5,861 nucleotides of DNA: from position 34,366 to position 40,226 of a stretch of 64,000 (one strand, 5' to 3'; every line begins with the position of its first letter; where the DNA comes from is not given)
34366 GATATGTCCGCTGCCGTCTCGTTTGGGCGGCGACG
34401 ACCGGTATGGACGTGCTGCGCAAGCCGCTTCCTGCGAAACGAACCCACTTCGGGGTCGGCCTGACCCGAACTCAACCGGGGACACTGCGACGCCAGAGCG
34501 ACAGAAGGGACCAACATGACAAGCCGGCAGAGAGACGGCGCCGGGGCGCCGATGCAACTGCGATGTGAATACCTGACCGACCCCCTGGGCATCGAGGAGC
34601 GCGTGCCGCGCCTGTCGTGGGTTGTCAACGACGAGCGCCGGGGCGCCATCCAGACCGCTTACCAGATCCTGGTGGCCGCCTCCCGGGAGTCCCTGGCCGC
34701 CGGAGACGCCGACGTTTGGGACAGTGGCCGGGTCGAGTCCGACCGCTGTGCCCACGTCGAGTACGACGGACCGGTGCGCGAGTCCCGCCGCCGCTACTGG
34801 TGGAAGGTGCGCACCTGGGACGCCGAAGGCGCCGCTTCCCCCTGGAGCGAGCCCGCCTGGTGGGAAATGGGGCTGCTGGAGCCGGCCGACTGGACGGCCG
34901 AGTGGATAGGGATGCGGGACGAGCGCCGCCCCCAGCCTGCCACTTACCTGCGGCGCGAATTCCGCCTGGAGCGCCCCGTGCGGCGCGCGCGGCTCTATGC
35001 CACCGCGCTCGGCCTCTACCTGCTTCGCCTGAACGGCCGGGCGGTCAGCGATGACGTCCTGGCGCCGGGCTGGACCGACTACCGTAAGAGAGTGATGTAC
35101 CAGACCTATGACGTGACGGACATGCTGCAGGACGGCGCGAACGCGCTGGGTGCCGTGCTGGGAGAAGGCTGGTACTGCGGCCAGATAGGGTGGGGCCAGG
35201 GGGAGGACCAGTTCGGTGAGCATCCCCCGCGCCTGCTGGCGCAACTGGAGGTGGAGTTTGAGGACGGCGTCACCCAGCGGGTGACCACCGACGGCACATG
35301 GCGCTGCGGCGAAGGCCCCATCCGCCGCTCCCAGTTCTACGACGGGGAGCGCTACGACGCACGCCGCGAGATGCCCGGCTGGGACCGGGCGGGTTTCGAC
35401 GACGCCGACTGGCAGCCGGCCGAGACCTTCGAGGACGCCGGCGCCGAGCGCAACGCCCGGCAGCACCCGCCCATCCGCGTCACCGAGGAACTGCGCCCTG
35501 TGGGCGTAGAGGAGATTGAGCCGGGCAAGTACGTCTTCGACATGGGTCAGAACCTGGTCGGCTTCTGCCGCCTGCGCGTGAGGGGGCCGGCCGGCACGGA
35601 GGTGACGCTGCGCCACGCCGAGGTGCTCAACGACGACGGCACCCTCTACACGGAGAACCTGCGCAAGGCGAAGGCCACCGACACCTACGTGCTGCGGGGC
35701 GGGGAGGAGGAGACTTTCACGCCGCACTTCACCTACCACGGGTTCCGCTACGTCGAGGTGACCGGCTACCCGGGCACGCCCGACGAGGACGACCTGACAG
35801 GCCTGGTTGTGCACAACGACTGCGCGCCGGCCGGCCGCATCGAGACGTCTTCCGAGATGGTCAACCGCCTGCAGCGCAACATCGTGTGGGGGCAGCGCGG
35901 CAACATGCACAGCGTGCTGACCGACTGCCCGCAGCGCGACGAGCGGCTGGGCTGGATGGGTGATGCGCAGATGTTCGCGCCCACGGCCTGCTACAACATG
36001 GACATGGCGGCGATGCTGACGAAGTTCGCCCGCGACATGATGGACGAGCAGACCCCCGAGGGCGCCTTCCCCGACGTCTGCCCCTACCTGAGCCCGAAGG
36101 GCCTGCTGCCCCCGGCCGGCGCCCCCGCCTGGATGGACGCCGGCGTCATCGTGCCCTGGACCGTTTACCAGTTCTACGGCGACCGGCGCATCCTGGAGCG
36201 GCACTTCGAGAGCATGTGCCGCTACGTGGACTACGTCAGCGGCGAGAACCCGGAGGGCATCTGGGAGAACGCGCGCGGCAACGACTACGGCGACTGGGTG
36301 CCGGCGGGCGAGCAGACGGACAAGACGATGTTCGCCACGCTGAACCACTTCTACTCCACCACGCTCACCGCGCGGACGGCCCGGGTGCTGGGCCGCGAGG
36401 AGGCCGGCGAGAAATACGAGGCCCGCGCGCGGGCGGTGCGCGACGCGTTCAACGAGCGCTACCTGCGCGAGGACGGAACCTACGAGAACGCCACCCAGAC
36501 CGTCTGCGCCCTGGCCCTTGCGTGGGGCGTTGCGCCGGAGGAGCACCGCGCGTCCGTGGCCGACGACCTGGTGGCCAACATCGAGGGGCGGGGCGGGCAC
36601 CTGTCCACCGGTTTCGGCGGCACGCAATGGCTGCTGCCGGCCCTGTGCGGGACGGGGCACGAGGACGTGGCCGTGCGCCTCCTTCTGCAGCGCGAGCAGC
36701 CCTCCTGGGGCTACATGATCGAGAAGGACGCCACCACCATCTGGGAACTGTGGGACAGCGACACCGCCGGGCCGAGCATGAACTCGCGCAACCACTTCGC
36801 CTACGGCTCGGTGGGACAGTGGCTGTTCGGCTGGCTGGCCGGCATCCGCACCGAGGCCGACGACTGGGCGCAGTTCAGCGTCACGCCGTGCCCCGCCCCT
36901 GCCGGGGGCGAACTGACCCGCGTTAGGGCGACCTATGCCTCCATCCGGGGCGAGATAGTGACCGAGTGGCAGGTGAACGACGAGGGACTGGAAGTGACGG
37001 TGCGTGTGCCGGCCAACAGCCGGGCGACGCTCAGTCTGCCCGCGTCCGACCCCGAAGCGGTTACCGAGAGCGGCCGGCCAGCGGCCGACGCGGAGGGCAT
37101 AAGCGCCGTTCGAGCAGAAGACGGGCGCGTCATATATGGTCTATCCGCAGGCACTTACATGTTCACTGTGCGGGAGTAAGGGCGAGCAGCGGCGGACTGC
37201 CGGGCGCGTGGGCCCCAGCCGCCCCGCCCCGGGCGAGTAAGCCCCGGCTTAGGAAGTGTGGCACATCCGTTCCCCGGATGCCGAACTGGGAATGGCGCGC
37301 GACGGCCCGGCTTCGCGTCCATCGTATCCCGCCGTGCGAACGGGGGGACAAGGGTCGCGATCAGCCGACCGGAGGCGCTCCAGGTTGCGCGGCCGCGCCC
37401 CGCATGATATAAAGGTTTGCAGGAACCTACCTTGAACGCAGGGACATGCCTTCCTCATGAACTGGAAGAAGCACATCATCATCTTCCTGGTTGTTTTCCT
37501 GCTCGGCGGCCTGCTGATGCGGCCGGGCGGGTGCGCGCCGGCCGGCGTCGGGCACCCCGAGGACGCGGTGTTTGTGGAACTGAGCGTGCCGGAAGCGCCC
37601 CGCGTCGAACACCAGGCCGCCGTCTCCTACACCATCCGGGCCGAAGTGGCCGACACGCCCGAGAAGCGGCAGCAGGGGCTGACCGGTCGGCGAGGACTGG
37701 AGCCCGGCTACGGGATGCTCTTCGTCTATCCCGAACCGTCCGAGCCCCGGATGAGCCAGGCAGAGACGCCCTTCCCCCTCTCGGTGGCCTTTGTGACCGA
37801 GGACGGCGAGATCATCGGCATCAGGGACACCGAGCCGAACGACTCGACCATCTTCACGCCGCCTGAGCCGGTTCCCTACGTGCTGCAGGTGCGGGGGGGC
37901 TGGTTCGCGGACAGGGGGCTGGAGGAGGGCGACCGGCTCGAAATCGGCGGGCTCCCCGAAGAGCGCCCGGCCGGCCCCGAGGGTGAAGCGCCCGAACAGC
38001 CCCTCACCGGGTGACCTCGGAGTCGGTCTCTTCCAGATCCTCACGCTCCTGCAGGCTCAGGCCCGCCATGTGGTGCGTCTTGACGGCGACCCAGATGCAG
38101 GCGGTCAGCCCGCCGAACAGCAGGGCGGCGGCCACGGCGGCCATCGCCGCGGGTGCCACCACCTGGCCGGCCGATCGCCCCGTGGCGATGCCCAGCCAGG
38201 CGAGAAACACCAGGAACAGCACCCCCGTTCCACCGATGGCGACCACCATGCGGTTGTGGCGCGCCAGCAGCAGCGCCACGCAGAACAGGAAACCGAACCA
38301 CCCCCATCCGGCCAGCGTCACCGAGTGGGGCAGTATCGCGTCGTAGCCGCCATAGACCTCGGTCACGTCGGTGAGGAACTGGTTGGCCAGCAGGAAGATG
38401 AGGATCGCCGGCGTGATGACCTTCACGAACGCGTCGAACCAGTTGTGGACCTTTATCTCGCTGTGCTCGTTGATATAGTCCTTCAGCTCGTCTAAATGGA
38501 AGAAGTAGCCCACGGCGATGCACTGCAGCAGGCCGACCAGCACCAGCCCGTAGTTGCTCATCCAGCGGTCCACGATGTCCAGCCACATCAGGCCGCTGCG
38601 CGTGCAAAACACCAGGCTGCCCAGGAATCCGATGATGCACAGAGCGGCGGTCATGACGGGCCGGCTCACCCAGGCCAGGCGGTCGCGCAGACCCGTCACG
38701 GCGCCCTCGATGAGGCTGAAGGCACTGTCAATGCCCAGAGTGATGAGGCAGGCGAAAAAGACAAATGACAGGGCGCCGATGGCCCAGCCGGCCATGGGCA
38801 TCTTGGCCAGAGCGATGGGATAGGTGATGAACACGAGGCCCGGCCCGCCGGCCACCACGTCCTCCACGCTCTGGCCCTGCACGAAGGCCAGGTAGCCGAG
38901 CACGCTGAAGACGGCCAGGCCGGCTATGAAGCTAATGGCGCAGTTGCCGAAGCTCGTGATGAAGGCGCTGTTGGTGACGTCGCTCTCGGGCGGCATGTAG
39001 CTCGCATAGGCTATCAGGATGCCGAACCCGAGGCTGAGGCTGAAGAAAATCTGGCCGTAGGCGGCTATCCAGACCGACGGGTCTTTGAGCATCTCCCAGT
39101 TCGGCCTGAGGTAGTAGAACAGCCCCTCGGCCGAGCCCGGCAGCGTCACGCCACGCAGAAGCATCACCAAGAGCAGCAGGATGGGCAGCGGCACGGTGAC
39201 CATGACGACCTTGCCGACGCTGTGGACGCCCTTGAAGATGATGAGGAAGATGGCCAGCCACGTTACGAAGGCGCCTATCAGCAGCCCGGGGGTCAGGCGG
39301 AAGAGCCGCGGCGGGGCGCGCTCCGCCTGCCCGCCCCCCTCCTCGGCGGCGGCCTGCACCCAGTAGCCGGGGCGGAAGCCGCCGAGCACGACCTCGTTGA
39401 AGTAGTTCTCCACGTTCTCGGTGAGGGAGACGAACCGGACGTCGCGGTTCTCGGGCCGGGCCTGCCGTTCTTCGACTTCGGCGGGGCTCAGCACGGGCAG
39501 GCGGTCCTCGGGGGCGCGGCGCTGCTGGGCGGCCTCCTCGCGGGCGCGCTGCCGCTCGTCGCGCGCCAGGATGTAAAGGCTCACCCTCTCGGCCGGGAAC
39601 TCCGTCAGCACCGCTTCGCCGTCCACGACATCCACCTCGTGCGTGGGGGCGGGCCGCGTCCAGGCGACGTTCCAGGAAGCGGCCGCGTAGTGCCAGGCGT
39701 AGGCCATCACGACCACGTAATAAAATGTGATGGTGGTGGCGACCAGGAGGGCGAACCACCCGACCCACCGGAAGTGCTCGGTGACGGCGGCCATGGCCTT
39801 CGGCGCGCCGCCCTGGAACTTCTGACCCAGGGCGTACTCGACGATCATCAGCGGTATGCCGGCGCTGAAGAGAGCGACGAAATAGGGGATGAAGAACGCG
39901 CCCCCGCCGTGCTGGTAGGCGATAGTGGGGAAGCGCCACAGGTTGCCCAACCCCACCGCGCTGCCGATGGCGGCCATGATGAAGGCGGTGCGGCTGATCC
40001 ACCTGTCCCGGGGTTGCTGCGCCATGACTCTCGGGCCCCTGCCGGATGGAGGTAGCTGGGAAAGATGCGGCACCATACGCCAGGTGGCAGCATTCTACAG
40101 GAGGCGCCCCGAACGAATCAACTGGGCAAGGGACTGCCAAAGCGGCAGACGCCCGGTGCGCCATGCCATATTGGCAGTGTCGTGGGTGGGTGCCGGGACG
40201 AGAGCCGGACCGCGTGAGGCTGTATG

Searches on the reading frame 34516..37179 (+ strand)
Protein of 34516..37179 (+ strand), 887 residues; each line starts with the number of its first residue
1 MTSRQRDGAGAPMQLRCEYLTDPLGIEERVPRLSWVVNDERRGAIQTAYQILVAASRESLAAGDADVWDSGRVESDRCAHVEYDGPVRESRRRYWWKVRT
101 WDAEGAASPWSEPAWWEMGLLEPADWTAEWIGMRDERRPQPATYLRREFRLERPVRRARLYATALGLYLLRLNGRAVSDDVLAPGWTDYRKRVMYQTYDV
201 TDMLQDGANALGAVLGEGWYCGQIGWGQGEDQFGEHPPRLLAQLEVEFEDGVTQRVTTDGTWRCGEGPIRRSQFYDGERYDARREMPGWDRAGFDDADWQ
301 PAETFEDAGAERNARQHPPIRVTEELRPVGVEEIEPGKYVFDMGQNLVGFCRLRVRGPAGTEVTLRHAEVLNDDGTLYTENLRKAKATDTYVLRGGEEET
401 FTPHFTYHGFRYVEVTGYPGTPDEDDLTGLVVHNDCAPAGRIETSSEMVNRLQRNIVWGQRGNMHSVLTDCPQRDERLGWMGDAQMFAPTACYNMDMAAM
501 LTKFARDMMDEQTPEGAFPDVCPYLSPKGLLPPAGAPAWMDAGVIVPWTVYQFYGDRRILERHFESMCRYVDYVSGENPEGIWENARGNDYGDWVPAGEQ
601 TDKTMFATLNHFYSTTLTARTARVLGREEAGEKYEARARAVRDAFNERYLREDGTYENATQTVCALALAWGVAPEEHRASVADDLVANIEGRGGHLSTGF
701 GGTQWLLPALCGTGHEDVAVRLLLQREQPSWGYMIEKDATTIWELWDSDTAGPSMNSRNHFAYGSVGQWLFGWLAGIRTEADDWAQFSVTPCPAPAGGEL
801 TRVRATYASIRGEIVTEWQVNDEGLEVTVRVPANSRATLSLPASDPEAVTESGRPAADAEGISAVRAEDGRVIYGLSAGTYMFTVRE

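Call 44: search_protein_families(library=pfam, proteins=[window:34516-37179:+], max_evalue=0.00001)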
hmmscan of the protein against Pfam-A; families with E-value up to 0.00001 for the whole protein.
window:34516-37179:+ (887 aa): 5 families
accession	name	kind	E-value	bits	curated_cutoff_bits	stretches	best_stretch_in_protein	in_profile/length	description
PF17389.8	Bac_rhamnosid6H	-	9.1e-120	400.4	24.5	1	439-771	3-336/339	Bacterial alpha-L-rhamnosidase 6 hairpin glycosidase domain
PF08531.16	Bac_rhamnosid_N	-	8.8e-63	211.6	25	1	155-324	3-172/172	Alpha-L-rhamnosidase N-terminal domain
PF25788.1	Ig_Rha78A_N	-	3.3e-39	133.8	27.4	1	13-122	2-105/105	Rha78A-like, N-terminal immunoglobulin domain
PF05592.18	Bac_rhamnosid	-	6.6e-39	132.4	22.2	1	333-433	2-102/102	Bacterial alpha-L-rhamnosidase concanavalin-like domain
PF17390.7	Bac_rhamnosid_C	-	6e-16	58.5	22.1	1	776-852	1-74/78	Bacterial alpha-L-rhamnosidase C-terminal domain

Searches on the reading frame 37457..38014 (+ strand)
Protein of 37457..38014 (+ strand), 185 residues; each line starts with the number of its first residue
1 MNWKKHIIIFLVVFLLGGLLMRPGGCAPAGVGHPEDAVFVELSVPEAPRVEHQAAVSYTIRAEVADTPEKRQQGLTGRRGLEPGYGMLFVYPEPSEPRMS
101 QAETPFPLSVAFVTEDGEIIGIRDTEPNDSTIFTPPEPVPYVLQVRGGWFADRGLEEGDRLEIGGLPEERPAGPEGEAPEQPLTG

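Call 44: search_protein_families(library=pfam, proteins=[window:37457-38014:+], max_evalue=0.00001)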
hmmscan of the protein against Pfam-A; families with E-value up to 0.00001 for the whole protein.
window:37457-38014:+ (185 aa): 1 family
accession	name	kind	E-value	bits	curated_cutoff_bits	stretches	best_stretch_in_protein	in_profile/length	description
PF02643.20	DUF192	-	5.5e-26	91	27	1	60-163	1-96/96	Uncharacterized ACR, COG1430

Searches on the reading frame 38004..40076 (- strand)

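Call 44: search_protein_families(library=pfam, proteins=[window:38004-40076:-], max_evalue=0.00001)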
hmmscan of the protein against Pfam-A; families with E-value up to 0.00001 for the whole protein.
window:38004-40076:- (690 aa): 1 family
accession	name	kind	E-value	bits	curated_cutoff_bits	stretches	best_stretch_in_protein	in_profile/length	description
PF00209.24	SNF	-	3.8e-123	412.4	27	2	265-592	180-504/524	Sodium:neurotransmitter symporter family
